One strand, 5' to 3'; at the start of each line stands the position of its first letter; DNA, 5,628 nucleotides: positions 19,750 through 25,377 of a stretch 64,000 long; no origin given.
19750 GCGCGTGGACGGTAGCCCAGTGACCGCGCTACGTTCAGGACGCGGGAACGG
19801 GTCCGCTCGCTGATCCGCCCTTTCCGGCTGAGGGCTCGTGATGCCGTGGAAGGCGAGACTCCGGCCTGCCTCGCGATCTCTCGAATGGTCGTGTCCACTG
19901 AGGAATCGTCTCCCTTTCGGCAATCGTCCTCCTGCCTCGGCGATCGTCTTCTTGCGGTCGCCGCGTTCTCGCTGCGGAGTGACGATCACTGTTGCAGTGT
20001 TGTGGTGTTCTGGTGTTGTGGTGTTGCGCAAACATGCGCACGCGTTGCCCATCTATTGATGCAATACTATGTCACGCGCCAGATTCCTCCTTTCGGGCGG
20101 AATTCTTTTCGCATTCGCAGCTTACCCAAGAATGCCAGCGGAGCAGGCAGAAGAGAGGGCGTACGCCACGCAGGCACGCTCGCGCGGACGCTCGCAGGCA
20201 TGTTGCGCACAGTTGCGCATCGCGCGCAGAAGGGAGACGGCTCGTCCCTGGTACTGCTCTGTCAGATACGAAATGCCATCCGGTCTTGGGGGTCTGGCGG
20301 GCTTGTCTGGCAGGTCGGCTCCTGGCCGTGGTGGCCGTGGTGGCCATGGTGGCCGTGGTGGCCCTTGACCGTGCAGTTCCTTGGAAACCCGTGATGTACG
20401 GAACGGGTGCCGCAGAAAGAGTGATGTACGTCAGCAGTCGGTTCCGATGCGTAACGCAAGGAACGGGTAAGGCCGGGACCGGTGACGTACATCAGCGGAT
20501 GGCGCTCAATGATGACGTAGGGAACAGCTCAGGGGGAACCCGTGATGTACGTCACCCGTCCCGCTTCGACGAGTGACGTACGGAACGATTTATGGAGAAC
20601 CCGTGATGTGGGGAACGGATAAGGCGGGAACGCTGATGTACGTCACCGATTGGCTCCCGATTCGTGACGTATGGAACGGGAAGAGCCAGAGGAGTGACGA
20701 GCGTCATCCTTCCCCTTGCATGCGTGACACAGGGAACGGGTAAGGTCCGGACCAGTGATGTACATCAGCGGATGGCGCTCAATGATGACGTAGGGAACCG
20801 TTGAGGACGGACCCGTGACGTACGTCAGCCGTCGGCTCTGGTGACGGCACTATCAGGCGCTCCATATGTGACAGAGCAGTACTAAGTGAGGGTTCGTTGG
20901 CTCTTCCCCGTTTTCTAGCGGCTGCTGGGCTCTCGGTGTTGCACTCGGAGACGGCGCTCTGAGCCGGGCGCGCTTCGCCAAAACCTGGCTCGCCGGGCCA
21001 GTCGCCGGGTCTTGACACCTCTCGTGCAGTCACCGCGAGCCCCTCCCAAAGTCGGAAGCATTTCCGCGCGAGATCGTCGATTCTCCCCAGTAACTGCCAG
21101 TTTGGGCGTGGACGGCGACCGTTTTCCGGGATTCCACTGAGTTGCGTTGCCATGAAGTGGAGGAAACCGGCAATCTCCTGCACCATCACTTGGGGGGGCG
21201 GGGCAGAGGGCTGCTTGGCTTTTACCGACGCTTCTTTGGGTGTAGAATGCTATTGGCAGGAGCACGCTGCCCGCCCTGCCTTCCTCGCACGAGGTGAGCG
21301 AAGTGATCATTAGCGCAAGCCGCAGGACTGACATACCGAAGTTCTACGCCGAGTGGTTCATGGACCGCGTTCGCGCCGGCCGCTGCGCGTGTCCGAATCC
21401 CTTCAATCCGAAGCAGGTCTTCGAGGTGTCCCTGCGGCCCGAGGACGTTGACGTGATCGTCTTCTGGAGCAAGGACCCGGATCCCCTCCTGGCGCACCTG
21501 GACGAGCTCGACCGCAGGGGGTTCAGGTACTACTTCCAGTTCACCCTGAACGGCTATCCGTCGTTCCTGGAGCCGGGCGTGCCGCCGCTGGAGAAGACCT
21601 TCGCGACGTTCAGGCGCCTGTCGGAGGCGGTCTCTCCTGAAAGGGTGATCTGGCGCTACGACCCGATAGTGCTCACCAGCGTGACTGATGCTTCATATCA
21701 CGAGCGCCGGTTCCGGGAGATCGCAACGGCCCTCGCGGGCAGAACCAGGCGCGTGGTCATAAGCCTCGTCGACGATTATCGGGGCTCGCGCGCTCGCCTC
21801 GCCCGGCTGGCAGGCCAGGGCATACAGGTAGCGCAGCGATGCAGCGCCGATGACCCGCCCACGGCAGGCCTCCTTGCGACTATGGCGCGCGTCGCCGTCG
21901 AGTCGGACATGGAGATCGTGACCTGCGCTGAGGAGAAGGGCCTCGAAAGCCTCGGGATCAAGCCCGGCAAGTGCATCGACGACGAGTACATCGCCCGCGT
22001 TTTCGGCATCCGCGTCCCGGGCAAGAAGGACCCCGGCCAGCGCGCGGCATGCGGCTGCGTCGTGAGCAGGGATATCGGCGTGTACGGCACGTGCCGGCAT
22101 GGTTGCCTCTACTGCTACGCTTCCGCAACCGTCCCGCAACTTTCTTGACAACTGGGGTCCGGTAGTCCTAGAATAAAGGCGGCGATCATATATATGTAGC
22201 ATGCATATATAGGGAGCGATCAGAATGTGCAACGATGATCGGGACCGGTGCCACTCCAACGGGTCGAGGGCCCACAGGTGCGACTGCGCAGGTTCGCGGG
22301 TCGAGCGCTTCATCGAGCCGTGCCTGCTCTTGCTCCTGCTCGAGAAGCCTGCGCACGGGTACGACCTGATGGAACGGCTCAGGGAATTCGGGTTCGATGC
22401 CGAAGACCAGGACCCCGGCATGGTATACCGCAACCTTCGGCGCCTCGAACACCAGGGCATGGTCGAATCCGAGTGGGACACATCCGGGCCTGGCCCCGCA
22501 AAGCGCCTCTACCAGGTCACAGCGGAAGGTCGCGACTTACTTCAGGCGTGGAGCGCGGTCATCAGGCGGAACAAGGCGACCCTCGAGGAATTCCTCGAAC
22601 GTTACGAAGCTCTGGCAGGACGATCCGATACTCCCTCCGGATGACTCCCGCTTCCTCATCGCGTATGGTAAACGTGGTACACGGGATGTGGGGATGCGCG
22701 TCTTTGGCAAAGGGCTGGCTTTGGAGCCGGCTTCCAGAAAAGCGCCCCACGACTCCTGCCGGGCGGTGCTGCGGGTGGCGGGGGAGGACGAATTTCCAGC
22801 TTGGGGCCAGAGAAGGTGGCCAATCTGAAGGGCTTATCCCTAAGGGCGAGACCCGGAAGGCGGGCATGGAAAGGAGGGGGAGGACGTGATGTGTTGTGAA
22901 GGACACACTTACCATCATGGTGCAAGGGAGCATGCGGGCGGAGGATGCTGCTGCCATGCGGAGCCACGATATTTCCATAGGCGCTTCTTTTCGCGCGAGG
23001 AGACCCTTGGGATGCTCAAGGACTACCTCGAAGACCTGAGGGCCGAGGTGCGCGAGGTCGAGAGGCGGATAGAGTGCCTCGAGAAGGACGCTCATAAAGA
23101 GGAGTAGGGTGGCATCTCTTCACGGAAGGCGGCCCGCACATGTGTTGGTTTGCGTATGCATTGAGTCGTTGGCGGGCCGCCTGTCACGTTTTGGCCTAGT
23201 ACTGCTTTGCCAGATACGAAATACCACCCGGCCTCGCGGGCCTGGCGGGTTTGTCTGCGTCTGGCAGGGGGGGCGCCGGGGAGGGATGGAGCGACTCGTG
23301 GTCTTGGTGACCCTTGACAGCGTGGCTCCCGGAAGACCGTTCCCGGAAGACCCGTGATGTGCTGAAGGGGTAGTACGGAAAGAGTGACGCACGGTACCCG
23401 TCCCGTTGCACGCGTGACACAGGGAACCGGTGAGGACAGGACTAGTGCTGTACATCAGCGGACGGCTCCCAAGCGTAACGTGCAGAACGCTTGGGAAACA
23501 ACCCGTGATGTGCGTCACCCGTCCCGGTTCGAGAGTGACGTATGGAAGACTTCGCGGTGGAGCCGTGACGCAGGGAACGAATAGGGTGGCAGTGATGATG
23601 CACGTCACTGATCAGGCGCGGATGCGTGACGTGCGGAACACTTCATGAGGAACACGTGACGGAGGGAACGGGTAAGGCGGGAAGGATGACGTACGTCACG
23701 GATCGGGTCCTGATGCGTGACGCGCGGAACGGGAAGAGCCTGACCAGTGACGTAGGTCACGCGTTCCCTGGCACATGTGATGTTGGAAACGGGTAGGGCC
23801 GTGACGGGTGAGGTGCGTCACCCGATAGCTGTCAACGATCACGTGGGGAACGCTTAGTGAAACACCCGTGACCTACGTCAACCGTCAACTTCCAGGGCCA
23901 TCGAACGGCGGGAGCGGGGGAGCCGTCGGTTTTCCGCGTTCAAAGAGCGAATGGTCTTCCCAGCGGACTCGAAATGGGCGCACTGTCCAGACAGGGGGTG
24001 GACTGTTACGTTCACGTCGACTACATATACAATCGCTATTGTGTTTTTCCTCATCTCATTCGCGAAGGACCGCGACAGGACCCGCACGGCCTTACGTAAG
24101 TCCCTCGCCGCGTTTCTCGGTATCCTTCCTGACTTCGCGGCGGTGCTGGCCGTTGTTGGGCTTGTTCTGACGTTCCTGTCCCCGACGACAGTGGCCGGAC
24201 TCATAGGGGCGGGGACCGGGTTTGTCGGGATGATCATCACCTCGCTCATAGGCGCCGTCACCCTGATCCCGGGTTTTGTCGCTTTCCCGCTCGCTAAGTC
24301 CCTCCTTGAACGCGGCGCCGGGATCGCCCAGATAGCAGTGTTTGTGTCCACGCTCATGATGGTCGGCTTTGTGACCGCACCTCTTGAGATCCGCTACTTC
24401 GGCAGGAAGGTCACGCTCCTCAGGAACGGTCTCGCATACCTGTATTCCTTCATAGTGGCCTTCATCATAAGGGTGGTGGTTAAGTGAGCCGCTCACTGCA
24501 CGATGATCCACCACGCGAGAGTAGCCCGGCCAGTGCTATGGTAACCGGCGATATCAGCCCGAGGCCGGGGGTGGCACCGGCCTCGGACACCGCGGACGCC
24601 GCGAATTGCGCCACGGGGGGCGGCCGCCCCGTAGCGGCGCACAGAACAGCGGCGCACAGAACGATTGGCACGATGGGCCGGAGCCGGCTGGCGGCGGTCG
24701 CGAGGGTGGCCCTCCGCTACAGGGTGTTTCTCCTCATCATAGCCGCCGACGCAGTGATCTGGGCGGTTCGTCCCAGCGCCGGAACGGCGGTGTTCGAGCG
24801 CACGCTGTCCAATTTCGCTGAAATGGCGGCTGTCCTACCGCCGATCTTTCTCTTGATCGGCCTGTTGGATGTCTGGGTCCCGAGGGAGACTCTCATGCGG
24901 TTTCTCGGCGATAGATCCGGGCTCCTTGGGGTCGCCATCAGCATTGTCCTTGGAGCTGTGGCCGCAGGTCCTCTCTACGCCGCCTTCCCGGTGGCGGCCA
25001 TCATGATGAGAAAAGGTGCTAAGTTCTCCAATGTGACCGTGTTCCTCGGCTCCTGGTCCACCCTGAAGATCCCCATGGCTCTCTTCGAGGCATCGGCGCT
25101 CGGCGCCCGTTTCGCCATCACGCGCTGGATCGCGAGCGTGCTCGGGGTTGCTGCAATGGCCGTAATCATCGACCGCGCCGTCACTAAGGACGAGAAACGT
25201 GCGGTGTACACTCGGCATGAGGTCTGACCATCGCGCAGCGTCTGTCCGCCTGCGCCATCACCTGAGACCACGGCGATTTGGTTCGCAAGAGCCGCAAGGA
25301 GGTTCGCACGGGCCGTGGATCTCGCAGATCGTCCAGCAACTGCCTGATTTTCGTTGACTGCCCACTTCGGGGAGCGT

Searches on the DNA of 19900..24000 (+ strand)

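Call 19: search_rna_families(source=window, start=19900, end=24000, threshold=evalue, max_evalue=10)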
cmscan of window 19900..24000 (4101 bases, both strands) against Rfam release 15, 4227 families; matches with E-value up to 10: 4.
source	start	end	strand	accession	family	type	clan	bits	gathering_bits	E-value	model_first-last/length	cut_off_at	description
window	21194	21278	+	RF03836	mir-3547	Gene; miRNA;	-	18.8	77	9.1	1-88/88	no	mir-3547 microRNA precursor family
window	20645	20692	+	RF01276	sR53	Gene; snRNA; snoRNA; CD-box;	-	15.7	49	2.5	1-60/60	no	Small nucleolar RNA sR53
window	20478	20533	+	RF01307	sR55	Gene; snRNA; snoRNA; CD-box;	-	14.6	35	7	1-65/65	no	Small nucleolar RNA sR55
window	21905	21950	+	RF01144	sR17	Gene; snRNA; snoRNA; CD-box;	-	14.5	36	5.6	1-55/55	no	Small nucleolar RNA sR17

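Call 57: search_dna_similar(query=window:20245-20890:+, collection=plasmids, mode=distant, max_evalue=0.01, max_rows=10)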
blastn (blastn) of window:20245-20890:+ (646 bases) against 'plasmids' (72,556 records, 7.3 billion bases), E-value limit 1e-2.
No match.

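Call 58: search_dna_similar(query=window:20245-20890:+, collection=phages, mode=distant, max_evalue=0.01, max_rows=10)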
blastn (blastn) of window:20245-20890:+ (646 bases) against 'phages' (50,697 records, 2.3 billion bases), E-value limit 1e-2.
No match.

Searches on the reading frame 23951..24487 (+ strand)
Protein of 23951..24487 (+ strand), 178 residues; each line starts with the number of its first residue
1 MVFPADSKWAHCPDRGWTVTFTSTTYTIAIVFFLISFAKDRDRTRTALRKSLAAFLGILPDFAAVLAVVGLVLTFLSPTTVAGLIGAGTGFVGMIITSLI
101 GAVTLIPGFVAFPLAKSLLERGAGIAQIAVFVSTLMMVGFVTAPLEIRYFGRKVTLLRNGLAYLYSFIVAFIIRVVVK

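Call 9: search_protein_families(library=pfam, proteins=[window:23951-24487:+], max_evalue=0.01)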
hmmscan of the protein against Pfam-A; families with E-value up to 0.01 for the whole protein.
window:23951-24487:+ (178 aa): 1 family
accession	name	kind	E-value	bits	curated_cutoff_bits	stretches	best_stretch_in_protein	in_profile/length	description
PF03773.19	ArsP_1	-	2.6e-06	27.2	32.3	1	54-177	12-135/294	Predicted permease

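Call 42: find_homologous_proteins(query=window:23951-24487:+, max_evalue=1e-20)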
Query window:23951-24487:+ (178 aa): 2039 proteins with E <= 1e-20 among 2760 candidates; the best 120 are listed.
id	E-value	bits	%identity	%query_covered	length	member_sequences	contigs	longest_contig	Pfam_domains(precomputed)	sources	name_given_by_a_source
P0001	8.6e-84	298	97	89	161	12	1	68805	PF03773.20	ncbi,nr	ncbi:MAG: permease [Firmicutes bacterium]|nr:permease [Bacillota bacterium]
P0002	2.1e-72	261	84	89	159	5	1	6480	PF03773.20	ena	-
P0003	3.2e-66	240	73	87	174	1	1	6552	PF03773.20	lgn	-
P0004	1.2e-63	232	71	92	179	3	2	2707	PF03773.20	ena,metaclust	metaclust:\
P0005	2.3e-63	231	75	83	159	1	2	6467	PF03773.20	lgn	-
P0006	7.6e-63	229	76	83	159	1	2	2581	PF03773.20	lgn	-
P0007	5.3e-62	227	74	83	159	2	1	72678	PF03773.20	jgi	jgi:uncharacterized membrane protein YraQ (UPF0718 family)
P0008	1.1e-60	222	73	89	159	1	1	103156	PF03773.20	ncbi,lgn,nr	ncbi:MAG: permease [Firmicutes bacterium]|nr:permease [Bacillota bacterium]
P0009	1.6e-59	219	73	88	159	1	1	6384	PF03773.20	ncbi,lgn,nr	ncbi:MAG TPA: permease [Firmicutes bacterium]|nr:permease [Bacillota bacterium]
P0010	3.1e-59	218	72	89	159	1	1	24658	-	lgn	-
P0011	1.5e-58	215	69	87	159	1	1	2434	PF03773.20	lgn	-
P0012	2.3e-58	215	72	88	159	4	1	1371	PF03773.20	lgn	-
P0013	4.1e-57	211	68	88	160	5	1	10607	-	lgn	-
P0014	1.1e-56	209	60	94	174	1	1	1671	PF03773.20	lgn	-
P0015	3.1e-56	208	67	88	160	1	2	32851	-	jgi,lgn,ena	-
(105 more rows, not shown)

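Call 43: find_encoding_contigs(protein=P0001, flank=10000, max_places=4)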
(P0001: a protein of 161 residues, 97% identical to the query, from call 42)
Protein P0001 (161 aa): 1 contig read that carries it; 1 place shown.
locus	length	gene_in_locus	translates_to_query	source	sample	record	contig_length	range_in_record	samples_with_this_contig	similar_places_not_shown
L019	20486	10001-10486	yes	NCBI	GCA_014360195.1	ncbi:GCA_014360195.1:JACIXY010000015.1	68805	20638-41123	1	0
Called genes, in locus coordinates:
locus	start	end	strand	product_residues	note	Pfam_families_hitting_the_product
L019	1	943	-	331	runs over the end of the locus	PF00528:BPD_transp_1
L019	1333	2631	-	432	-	PF01547:SBP_bac_1, PF13416:SBP_bac_8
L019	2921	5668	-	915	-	-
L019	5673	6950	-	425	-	-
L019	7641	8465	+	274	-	PF08902:DUF1848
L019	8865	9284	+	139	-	PF03551:PadR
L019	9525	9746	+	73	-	-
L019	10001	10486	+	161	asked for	PF03773:ArsP_1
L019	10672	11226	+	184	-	PF03773:ArsP_1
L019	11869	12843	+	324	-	PF01544:CorA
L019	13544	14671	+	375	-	PF00989:PAS, PF13188:PAS_8, PF13596:PAS_10 (weak), PF08448:PAS_4, PF12860:PAS_7 (weak), PF13426:PAS_9, PF08447:PAS_3, PF00990:GGDEF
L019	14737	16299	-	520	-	PF01979:Amidohydro_1 (weak), PF07969:Amidohydro_3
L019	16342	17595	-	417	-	PF01546:Peptidase_M20, PF07687:M20_dimer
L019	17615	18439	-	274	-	PF04951:Peptidase_M55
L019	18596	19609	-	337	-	PF06089:Asparaginase_II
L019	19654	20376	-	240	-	PF07722:Peptidase_C26, PF00117:GATase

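Call 44: find_encoding_contigs(protein=P0002, flank=10000, max_places=4)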
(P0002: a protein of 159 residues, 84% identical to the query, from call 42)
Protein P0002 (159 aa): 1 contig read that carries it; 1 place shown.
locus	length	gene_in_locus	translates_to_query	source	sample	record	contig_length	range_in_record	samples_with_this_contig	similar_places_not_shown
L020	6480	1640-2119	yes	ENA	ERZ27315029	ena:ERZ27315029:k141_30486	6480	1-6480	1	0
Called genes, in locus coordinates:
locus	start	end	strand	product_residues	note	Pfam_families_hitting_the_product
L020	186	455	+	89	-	-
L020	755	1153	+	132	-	PF03551:PadR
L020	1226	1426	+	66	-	-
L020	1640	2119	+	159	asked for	PF03773:ArsP_1 (faint)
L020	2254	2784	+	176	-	PF03773:ArsP_1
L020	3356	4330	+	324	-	PF01544:CorA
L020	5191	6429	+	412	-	PF00989:PAS, PF13188:PAS_8, PF13596:PAS_10 (weak), PF08448:PAS_4, PF12860:PAS_7 (faint), PF13426:PAS_9, PF08447:PAS_3, PF00990:GGDEF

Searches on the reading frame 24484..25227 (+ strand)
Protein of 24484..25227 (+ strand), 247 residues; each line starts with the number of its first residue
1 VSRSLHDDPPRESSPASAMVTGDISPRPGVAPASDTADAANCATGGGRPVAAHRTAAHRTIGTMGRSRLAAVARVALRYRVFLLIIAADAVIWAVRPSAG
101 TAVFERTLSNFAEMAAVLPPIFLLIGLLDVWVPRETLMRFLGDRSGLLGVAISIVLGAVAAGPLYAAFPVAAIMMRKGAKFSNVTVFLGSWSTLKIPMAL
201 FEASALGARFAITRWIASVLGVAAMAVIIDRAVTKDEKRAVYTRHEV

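Call 9: search_protein_families(library=pfam, proteins=[window:24484-25227:+], max_evalue=0.01)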
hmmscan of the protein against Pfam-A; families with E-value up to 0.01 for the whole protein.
window:24484-25227:+ (247 aa): 1 family
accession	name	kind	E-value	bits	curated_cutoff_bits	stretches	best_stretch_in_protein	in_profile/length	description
PF03773.19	ArsP_1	-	1.8e-11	44.2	32.3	1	109-238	11-140/294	Predicted permease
